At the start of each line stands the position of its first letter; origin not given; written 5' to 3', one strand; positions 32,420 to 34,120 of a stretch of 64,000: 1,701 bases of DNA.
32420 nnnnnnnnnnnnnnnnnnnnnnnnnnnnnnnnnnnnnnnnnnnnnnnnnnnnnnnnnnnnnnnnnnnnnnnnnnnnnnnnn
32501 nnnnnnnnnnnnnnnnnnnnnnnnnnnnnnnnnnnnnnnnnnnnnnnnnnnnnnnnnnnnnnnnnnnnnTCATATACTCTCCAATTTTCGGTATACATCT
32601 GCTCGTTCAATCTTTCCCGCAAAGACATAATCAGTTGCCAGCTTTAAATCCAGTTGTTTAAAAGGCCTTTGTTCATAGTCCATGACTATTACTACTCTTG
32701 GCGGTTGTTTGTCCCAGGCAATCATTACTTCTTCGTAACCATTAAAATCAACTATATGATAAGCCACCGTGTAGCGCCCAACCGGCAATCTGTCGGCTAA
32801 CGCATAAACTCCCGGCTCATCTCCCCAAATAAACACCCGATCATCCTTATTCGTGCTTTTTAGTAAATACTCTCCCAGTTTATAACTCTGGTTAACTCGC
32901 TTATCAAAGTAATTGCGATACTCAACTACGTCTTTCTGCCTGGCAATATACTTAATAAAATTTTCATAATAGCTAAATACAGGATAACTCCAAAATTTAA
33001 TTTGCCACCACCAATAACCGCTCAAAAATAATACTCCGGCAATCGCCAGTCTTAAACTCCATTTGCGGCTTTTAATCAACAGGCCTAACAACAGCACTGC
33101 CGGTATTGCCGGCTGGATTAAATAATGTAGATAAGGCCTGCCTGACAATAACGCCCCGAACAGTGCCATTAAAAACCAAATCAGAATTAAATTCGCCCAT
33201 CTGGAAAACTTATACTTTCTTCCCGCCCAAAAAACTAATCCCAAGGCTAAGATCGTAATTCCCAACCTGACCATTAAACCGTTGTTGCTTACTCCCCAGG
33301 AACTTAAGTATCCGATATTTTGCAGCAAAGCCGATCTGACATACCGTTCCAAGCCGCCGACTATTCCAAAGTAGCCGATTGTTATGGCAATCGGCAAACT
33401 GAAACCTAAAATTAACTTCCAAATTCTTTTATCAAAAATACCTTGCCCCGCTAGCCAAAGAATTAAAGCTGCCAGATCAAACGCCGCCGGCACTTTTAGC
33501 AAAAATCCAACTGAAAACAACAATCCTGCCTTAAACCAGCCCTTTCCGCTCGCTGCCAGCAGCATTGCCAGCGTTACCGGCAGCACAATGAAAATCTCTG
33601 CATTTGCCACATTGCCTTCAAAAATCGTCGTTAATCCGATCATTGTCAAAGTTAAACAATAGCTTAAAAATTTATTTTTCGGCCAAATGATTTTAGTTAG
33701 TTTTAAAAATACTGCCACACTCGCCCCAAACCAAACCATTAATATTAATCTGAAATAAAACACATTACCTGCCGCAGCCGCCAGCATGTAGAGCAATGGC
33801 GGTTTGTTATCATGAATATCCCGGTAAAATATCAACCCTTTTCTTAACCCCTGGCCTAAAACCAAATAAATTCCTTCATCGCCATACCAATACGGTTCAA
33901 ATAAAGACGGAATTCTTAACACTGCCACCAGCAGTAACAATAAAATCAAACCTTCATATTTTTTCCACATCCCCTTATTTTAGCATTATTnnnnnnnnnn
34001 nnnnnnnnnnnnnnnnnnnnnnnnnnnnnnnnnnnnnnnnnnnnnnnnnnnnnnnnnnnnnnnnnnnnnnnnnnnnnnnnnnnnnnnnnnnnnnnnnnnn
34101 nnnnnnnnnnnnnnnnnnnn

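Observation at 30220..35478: Polyprenyl-phosphate glycan cassette: UbiA-like (decaprenyl-P phosphoribosyltransferase-type), WecA-like, GT-C and processive QxxRW GT2, co-transcribed with metG-tatD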

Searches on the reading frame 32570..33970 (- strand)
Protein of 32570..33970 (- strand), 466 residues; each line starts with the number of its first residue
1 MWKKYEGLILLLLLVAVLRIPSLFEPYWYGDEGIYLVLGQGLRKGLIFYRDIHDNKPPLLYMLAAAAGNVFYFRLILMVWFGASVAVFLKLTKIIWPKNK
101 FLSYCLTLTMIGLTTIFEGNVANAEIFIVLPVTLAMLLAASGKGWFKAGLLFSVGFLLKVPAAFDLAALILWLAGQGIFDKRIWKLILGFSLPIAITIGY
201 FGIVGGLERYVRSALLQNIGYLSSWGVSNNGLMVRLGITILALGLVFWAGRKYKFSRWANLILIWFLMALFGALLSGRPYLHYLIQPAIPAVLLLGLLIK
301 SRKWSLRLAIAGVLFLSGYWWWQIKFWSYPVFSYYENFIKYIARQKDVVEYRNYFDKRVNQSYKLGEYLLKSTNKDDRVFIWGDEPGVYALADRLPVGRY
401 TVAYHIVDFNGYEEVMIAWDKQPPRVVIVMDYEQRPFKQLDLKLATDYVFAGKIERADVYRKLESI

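Call 3: search_protein_families(library=pfam, proteins=[window:32570-33970:-], max_evalue=0.01)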
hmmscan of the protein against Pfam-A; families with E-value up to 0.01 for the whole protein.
window:32570-33970:- (466 aa): 0 families

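Call 4: search_protein_families(library=ncbifam, proteins=[window:32570-33970:-], max_evalue=0.01)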
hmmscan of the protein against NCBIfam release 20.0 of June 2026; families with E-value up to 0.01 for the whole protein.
window:32570-33970:- (466 aa): 0 families

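Call 13: search_solved_structures(query=window:32570-33970:-, max_evalue=10)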
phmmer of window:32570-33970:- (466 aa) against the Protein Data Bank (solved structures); distinct sequences matched with E-value up to 10: 2.
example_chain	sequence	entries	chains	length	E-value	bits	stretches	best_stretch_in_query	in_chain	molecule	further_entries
1k0f_A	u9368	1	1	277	1.1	11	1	308-369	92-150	Periplasmic zinc-binding protein troA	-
1toa_A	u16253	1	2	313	1.4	10.7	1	309-369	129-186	PROTEIN (PERIPLASMIC BINDING PROTEIN TROA)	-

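Call 16: find_homologous_proteins(query=window:32570-33970:-, max_evalue=0.001)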
Query window:32570-33970:- (466 aa): 2300 proteins with E <= 0.001 among 8000 candidates; the best 120 are listed.
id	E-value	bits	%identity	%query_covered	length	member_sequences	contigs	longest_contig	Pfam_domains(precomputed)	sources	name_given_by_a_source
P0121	0.0e+0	1040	100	100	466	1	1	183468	-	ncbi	ncbi:MAG: hypothetical protein V1810_01100 [Candidatus Beckwithbacteria bacterium]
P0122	7.1e-233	792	75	100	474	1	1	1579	-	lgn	-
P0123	3.0e-207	707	69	99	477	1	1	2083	-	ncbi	-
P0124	1.2e-199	682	67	96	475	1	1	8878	-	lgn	-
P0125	6.2e-199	680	67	96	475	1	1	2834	-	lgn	-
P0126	2.0e-198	678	65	99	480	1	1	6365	PF13231.13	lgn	-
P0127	3.1e-198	677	67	99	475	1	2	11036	-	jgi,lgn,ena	-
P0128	3.5e-197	674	66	99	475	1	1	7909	-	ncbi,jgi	jgi:hypothetical protein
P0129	3.9e-197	674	67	99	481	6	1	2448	-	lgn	-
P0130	8.8e-197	673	66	99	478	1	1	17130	-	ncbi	-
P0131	1.2e-196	672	66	99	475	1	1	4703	-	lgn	-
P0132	2.6e-196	671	67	99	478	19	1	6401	-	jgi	-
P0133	1.3e-194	666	67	96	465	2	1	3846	-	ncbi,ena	-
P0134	1.7e-193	662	65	99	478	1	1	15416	-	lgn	-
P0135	6.9e-192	657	65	99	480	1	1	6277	-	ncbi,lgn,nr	ncbi:MAG: hypothetical protein U0946_02055 [Patescibacteria group bacterium]|nr:hypothetical protein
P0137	5.2e-174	598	58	99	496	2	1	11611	PF27757.1,PF13231.13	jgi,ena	-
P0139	8.5e-173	594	58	99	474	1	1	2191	PF27757.1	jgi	-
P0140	2.1e-172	592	58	100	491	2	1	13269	PF27757.1,PF13231.13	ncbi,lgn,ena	-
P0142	1.3e-168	580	56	99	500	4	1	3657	PF27757.1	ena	-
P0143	2.2e-167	576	55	100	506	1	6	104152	PF13231.13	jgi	-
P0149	5.5e-166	571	55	99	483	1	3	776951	PF27757.1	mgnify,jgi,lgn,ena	mgnify:CR=1 FL=1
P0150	1.0e-165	570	57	100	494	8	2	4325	PF27757.1,PF13231.13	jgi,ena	-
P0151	4.6e-165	568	55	100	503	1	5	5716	PF27757.1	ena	-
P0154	6.0e-164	564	56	100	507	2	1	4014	PF13231.13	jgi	-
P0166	9.4e-160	551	54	95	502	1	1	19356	PF27757.1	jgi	-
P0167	1.6e-159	550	54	96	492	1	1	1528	PF13231.13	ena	-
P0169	6.3e-159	548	52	99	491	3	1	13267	PF27757.1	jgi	jgi:4-amino-4-deoxy-L-arabinose transferase-like glycosyltransferase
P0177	1.3e-154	534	56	96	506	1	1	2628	PF27757.1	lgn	-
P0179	8.7e-154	531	59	89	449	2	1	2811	PF13231.13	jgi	-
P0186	7.8e-152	524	53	100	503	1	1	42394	PF13231.13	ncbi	ncbi:ArnT family glycosyltransferase [Patescibacteria group bacterium]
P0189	5.1e-147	509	51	100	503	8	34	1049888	PF27757.1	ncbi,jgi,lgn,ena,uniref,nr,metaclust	ncbi:MAG: hypothetical protein UX85_C0001G0042 [Candidatus Beckwithbacteria bacterium GW2011_GWB1_47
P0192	4.1e-146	506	52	99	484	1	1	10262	PF27757.1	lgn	-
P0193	4.0e-145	502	52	98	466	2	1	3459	PF27757.1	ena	-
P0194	3.2e-141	489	51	100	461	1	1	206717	PF27757.1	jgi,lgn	jgi:hypothetical protein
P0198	6.3e-126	439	45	98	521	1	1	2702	PF27757.1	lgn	-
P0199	2.0e-125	437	47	98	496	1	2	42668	PF27757.1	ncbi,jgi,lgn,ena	-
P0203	2.2e-122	427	47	95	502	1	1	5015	PF27757.1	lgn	-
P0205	1.5e-121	425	45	97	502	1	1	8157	PF27757.1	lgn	-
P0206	4.3e-121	423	46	97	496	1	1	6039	PF27757.1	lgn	-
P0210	3.2e-120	420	44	98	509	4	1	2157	PF27757.1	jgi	-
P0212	6.8e-120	419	45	97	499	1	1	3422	PF27757.1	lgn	-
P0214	8.9e-120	419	45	96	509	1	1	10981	PF27757.1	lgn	-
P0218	3.4e-118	414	45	96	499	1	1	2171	PF27757.1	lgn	-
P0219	3.8e-118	413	44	96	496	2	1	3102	PF27757.1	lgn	-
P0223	3.6e-117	410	43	96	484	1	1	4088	PF27757.1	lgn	-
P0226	4.7e-117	410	45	98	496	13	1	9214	PF27757.1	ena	-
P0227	6.7e-117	409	45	97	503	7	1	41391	PF27757.1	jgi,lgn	jgi:hypothetical protein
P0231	2.2e-116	408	45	95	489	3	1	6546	PF27757.1,PF13231.13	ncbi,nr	ncbi:glycosyltransferase family 39 protein [Patescibacteria group bacterium]|nr:glycosyltransferase 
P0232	2.8e-116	407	43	97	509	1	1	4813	PF27757.1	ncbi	-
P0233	4.0e-116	407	45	95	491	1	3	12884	PF13231.13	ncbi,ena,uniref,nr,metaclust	ncbi:MAG: Glycosyl transferase family protein [Candidatus Gottesmanbacteria bacterium GW2011_GWA1_47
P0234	4.2e-116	407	44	95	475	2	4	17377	PF27757.1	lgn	-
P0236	7.2e-116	406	45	98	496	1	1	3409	PF27757.1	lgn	-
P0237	7.5e-116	406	42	99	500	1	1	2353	PF27757.1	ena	-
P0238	1.2e-114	402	43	96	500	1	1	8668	PF27757.1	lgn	-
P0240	1.2e-113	399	44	98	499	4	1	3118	PF27757.1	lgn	-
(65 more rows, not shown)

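Call 34: predict_structure(alignment_id=A1)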
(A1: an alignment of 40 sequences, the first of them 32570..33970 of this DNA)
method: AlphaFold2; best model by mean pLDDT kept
length: 466 residues; sequences in the alignment: 40
mean_pLDDT: 89.7   pTM: 0.89
mean pLDDT of the five models: 89.7, 89.0, 88.9, 88.2, 86.8
residues with pLDDT >= 90: 331; 70-90: 96; 50-70: 28; < 50: 11
segments of 3 or more residues with pLDDT < 50: 220-229
pLDDT, mean of each block of 10 residues (from residue 1): 81 94 90 90 76 64 92 94 97 96 97 77 79 97 95 92 95 95 97 91 81 65 44 90 97 96 97 84 90 97 97 94 82 93 97 94 98 96 95 92 86 93 97 95 96 98 77
secondary structure, 60 per line:
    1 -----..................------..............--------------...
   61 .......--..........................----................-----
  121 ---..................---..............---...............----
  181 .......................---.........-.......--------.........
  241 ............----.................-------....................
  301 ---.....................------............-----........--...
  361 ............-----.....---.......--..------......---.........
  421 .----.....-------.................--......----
elements in order: H6-23 H30-43 H58-67 H70-95 H100-115 H124-141 H145-158 H162-176 H181-203 H207-215 H217-223 H232-252 H257-273 H281-300 H304-324 H331-342 H348-355 H358-372 E378-382 H386-392 H403-408 H412-421 E426-430 H438-447 E448-454 E457-462

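Call 38: fold_search(model_id=the predicted structure, library=pdb)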
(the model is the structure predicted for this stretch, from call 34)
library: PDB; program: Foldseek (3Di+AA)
matches with E <= 10: 189; with E <= 0.001: 6
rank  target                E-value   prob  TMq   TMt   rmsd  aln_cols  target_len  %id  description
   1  9n9j_I                6.5e-05  1.00  0.39  0.29  14.9       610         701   14  Structure of a GRP94 folding intermediate engaged with a CCDC134- and FKBP11-bound secretory translocon (released 2025-11-19)
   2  8b6l_I                7.7e-05  1.00  0.40  0.29  14.3       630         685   12  Subtomogram average of the human Sec61-TRAP-OSTA-translocon (released 2022-12-07)
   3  5f15                  9.5e-05  1.00  0.56  0.49  10.9       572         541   13  Crystal Structure of ArnT from Cupriavidus metallidurans bound to Undecaprenyl phosphate (released 2016-02-17)
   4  6ftg_5                1.3e-04  1.00  0.41  0.32  13.7       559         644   14  Subtomogram average of OST-containing ribosome-translocon complexes from canine rough microsomal membranes (released 2018-03-21)
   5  8if8_B                4.7e-04  1.00  0.41  0.32  10.4       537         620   14  Arabinosyltransferase AftA (released 2023-05-31)
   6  6ezn_F                8.4e-04  1.00  0.46  0.35  12.7       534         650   12  Cryo-EM structure of the yeast oligosaccharyltransferase (OST) complex (released 2018-01-17)
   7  7zli_A                1.5e-03  1.00  0.47  0.36  11.3       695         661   11  Cryo-EM structure of C-mannosyltransferase CeDPY19, in complex with Dol25-P-Man and bound to CMT2-Fab and anti-Fab nan (released 2023-01-11)
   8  8if8_C                1.6e-03  1.00  0.41  0.34  10.2       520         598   13  Arabinosyltransferase AftA (released 2023-05-31)
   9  7zlh_A                2.6e-03  1.00  0.44  0.34  12.1       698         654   10  Cryo-EM structure of C-mannosyltransferase CeDPY19, in apo state, bound to CMT2-Fab and anti-Fab nanobody (released 2023-01-11)
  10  7zlg_A                2.7e-03  1.00  0.47  0.36  10.7       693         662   11  Cryo-EM structure of C-mannosyltransferase CeDPY19, in complex with acceptor peptide and bound to CMT2-Fab and anti-Fa (released 2023-01-11)
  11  9s6u_A                5.5e-03  1.00  0.42  0.38  11.2       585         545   13  Ternary cryo-EM structure of human ALG9 with Dol25-PP-GlcNAc2Man8, Dol25-P-Man and Fab (released 2026-03-18)
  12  6gxc_A                8.1e-03  1.00  0.44  0.32  11.1       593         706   10  Bacterial oligosaccharyltransferase PglB in complex with an inhibitory peptide and a reactive lipid-linked oligosaccha (released 2018-11-14)
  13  3rce_A                1.4e-02  0.99  0.39  0.29  11.9       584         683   11  Bacterial oligosaccharyltransferase PglB (released 2011-06-15)
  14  9s6s_A                1.4e-02  0.99  0.40  0.36  11.0       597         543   12  Ternary cryo-EM structure of human ALG9 with Dol25-PP-GlcNAc2Man6, Dol25-P-Man and Fab (released 2026-03-18)
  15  8imx_U                1.7e-02  1.00  0.44  0.48  15.9       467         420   11  Cryo-EM structure of GPI-T with a chimeric GPI-anchored protein (released 2023-08-16)
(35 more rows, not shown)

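Call 73: find_encoding_contigs(protein=P0121, flank=10000, max_places=2)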
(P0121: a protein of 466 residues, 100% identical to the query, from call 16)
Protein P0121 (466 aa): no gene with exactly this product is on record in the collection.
